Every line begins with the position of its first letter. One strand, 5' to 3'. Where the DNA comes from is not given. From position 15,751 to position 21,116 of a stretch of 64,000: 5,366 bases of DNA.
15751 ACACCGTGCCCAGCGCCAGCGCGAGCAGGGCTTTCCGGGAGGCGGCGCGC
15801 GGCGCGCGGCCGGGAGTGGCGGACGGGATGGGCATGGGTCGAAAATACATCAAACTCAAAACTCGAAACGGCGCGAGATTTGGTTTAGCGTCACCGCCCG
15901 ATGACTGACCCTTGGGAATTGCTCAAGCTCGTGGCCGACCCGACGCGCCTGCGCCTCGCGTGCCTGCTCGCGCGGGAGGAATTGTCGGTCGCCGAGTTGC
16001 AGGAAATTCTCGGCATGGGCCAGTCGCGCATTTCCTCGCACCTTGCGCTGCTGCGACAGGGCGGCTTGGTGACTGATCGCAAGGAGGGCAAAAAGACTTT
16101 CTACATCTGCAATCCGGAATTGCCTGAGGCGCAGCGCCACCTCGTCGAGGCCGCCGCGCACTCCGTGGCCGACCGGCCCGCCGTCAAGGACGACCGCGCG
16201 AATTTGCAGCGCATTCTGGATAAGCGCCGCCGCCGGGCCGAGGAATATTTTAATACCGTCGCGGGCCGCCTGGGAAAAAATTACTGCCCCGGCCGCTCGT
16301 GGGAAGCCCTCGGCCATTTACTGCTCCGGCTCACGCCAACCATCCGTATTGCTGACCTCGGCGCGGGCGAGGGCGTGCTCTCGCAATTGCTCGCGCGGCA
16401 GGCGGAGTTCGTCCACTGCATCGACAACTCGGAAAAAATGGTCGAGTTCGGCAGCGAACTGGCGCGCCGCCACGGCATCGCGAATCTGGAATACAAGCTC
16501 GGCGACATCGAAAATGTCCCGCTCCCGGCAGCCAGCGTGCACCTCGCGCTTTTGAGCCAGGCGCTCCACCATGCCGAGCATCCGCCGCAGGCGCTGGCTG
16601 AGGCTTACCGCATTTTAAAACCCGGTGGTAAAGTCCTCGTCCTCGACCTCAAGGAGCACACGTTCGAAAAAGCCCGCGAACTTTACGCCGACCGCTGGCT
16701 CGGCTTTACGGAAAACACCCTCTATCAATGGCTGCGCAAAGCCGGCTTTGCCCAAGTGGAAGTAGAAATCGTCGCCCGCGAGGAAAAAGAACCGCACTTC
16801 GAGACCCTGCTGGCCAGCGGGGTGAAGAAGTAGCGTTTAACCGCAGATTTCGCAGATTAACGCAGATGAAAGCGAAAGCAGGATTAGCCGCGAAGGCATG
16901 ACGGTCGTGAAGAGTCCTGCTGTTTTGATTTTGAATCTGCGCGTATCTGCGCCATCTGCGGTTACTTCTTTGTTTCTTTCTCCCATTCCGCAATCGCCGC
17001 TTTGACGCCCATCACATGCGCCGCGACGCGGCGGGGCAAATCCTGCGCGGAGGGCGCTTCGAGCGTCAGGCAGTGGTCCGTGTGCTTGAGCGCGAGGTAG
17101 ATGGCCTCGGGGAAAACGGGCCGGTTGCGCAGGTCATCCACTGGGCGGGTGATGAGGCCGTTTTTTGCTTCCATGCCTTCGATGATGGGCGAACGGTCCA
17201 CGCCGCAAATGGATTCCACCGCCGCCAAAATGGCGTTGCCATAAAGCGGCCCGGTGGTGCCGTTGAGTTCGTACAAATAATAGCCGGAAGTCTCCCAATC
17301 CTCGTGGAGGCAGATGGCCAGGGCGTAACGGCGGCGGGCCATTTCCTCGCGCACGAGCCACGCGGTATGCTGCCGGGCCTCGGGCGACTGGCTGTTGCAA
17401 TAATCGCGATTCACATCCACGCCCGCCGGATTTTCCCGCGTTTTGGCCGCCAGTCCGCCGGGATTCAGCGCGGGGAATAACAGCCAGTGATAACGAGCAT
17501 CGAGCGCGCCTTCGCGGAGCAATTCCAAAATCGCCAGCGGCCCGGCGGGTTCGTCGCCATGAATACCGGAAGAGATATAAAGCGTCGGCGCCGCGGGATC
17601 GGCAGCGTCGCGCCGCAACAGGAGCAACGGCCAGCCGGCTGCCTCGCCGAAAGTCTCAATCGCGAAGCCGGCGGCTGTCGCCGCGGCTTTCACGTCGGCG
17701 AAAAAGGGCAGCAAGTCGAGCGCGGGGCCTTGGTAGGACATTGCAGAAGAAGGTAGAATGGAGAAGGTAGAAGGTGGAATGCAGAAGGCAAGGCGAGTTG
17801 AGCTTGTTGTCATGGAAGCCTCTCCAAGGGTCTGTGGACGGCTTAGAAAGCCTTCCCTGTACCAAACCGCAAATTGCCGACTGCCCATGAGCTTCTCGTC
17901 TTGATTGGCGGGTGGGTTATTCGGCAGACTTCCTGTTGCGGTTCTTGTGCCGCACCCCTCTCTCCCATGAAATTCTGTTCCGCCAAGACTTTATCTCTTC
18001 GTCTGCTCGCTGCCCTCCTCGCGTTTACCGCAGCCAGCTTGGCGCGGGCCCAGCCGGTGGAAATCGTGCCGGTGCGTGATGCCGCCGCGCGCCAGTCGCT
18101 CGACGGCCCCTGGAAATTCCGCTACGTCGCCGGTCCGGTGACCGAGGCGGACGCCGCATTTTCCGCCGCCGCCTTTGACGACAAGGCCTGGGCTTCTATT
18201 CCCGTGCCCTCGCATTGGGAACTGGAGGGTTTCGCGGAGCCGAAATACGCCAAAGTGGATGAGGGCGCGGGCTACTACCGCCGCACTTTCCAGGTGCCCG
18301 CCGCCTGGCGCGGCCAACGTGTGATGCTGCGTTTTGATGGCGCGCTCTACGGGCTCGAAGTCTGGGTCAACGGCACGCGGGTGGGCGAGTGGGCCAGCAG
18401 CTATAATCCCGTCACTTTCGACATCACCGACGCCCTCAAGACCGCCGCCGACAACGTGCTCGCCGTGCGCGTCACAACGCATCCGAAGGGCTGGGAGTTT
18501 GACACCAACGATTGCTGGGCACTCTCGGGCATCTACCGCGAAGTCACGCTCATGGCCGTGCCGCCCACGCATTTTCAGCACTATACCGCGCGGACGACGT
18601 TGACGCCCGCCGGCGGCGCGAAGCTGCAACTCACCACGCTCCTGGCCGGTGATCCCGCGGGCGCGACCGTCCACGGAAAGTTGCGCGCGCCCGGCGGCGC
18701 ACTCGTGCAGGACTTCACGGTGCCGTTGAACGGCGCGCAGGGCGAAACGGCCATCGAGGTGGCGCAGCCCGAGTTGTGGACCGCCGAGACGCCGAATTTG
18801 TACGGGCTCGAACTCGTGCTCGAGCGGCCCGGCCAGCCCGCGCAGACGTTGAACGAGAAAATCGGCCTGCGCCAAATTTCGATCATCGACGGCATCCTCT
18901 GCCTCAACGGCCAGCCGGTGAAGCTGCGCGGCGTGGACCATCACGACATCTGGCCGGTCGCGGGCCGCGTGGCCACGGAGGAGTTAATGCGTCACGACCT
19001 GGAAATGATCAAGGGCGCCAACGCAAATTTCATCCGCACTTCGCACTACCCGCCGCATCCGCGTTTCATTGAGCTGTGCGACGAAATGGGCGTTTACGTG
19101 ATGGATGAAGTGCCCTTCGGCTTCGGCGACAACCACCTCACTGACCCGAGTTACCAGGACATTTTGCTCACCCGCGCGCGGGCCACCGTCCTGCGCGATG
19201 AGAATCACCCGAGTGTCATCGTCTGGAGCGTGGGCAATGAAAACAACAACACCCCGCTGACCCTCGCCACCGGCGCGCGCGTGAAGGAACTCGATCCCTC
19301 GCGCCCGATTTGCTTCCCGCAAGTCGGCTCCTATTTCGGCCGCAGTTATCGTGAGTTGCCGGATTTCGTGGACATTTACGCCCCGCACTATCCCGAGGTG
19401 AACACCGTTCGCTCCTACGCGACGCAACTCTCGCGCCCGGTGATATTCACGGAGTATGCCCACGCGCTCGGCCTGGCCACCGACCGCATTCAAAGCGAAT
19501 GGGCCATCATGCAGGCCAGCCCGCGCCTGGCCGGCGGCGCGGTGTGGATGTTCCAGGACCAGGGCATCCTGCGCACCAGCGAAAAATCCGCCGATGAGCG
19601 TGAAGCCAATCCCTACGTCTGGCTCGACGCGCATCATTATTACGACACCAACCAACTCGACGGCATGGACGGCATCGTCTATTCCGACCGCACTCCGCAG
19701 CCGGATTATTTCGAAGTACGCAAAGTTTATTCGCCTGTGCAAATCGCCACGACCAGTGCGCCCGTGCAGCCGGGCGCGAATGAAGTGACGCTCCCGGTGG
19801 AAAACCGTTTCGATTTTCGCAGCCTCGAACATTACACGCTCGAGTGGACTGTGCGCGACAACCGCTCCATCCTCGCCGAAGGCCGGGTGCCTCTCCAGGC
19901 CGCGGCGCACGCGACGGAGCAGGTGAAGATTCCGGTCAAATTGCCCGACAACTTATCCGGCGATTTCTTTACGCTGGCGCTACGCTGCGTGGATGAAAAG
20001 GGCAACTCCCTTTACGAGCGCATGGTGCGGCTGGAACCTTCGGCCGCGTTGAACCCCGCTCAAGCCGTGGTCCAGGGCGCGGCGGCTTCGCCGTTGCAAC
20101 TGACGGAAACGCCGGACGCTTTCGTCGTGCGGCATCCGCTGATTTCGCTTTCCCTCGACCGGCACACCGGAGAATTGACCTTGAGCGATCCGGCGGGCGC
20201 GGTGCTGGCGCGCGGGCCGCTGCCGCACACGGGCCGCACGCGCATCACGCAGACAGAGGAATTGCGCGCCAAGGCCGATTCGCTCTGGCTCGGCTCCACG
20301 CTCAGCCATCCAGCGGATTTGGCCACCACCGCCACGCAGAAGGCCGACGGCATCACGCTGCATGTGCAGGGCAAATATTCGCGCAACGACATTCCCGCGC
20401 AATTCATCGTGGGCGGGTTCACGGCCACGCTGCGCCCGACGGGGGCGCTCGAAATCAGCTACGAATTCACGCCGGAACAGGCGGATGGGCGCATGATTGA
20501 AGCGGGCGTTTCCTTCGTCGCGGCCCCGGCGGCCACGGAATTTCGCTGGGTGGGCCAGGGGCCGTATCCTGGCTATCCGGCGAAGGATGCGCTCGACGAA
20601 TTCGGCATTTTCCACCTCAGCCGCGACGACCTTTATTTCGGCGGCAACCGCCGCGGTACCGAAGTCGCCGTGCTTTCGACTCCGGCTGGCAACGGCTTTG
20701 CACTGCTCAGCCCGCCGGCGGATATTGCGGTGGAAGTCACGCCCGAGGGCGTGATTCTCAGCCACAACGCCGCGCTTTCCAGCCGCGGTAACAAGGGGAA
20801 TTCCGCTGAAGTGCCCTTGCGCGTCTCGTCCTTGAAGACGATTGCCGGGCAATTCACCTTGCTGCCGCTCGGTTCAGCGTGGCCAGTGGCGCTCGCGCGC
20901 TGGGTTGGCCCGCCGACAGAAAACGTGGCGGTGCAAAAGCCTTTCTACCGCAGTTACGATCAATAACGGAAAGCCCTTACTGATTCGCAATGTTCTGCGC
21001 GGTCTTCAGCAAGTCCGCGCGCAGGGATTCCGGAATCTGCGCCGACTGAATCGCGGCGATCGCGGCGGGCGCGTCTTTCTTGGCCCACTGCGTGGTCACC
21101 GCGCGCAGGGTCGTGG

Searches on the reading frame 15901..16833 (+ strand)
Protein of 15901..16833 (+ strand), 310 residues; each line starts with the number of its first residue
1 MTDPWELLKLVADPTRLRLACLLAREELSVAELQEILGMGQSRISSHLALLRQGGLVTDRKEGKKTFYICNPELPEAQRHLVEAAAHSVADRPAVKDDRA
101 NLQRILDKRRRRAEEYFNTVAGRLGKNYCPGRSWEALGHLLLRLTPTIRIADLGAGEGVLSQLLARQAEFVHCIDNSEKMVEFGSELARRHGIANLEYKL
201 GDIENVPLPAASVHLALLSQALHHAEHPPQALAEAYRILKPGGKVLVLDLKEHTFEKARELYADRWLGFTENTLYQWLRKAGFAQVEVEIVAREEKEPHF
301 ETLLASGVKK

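Call 14: search_protein_families(library=pfam, proteins=[window:15901-16833:+], max_evalue=0.001)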
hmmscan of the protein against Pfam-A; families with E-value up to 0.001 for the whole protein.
window:15901-16833:+ (310 aa): 15 families
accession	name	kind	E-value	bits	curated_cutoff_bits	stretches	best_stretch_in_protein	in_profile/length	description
PF08241.18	Methyltransf_11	-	6.6e-22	78.4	21.2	1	152-246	2-94/95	Methyltransferase domain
PF13847.12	Methyltransf_31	-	8.1e-21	74.7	27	1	148-282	5-145/145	Methyltransferase domain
PF13649.12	Methyltransf_25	-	2.4e-20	73.5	27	1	150-243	1-97/97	Methyltransferase domain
PF08242.18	Methyltransf_12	-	1.4e-12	48.6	30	1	152-244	2-97/98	Methyltransferase domain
PF01022.26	HTH_5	-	3e-12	46.6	22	1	13-58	1-46/47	Bacterial regulatory protein, arsR family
PF01209.24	Ubie_methyltran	-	8.6e-12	45.3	20.1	1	149-262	50-166/233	ubiE/COQ5 methyltransferase family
PF13489.12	Methyltransf_23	-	1.3e-11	45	27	1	139-286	11-162/164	Methyltransferase domain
PF12840.13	HTH_20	-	2.4e-07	31.1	27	1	12-59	2-50/51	Helix-turn-helix domain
PF13679.12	Methyltransf_32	-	5.7e-06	26.8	27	1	145-223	24-109/143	Methyltransferase domain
PF05175.20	MTS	-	4.3e-05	23.7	23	1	147-248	32-139/170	Methyltransferase small domain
PF12802.13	MarR_2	-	4.6e-05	23.9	27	1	22-58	13-51/61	MarR family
PF01978.25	TrmB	-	7.2e-05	23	25.6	1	21-73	16-68/68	Sugar-specific transcriptional regulator TrmB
PF05148.21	Methyltransf_8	-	8.4e-05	23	27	1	148-296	74-203/219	Hypothetical methyltransferase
PF20922.3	Anamorsin_N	-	0.00025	21.3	27.1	1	209-288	48-121/163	Anamorsin, N-terminal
PF08003.17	Methyltransf_9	-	0.00031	20.3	23.8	1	134-289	104-266/315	Protein of unknown function (DUF1698)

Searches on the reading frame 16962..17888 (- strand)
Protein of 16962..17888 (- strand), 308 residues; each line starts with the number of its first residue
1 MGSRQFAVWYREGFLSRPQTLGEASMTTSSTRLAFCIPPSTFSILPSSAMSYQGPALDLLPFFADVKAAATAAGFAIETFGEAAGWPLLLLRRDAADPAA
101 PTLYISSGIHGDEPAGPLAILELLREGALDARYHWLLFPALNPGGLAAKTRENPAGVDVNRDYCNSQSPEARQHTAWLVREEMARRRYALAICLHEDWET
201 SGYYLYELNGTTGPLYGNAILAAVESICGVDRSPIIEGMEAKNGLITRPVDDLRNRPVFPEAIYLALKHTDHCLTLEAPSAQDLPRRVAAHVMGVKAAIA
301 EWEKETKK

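Call 14: search_protein_families(library=pfam, proteins=[window:16962-17888:-], max_evalue=0.001)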
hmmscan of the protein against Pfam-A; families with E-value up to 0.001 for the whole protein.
window:16962-17888:- (308 aa): 3 families
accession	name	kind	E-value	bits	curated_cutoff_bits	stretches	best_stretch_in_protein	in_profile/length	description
PF24827.1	AstE_AspA_cat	-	3.2e-09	37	25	1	100-205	2-114/192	Succinylglutamate desuccinylase/Aspartoacylase catalytic domain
PF10994.13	DUF2817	-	1.3e-05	25.3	23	1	96-174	47-129/341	Protein of unknown function (DUF2817)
PF00246.29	Peptidase_M14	-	0.00017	21.7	21.6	1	95-166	41-136/286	Zinc carboxypeptidase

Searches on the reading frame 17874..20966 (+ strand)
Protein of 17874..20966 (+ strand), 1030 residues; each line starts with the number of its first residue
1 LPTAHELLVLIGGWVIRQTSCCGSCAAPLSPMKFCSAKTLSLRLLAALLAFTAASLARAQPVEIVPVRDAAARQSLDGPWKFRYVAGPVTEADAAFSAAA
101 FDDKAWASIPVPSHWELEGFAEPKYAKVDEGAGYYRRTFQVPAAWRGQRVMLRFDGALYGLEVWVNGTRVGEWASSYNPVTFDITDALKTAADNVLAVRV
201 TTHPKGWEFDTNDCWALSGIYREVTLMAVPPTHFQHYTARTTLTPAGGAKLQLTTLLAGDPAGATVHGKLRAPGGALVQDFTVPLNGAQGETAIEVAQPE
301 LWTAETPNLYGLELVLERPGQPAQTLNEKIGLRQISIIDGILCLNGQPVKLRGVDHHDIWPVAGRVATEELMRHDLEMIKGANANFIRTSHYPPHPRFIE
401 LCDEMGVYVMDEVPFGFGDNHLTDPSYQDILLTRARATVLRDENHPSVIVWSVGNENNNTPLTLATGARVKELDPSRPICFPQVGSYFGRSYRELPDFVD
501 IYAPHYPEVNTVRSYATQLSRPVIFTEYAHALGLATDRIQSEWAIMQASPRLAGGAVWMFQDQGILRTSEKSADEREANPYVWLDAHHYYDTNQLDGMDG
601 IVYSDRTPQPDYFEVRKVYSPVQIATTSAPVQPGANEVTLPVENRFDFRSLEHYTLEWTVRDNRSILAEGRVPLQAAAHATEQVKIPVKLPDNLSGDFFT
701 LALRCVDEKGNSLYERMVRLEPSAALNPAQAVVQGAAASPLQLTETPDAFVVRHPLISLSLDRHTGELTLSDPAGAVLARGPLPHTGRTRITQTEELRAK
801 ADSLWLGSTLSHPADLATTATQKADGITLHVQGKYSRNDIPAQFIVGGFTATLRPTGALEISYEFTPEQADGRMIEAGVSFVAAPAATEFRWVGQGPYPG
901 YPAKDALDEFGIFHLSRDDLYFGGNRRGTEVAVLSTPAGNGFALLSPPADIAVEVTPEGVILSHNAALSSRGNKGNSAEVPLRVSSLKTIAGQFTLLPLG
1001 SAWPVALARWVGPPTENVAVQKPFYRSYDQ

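Call 14: search_protein_families(library=pfam, proteins=[window:17874-20966:+], max_evalue=0.001)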
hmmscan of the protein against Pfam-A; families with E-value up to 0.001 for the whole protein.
window:17874-20966:+ (1030 aa): 7 families
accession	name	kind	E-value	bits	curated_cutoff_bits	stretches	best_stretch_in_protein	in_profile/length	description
PF02836.23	Glyco_hydro_2_C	-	3.2e-57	194.4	21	1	336-624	2-302/302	Glycosyl hydrolases family 2, TIM barrel domain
PF02837.24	Glyco_hydro_2_N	-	2.4e-24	86.6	28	1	74-230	2-169/169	Glycosyl hydrolases family 2, sugar binding domain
PF00703.27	Glyco_hydro_2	-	4.9e-10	40.6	23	1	232-333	1-109/109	Glycosyl hydrolases family 2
PF16353.11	LacZ_4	-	8.4e-10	39.2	27.3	1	642-693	3-54/87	Beta-galactosidase, domain 4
PF22666.2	Glyco_hydro_2_N2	-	1.1e-09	39.1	27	1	122-203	39-120/167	Glycosyl hydrolase 2 galactose-binding domain-like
PF13364.12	BetaGal_ABD2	-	7e-07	30.4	23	1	114-201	19-107/112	Beta-galactosidase second all-beta domain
PF02929.23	Bgal_small_N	-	3.6e-05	24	25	1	801-922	47-159/248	Beta galactosidase small chain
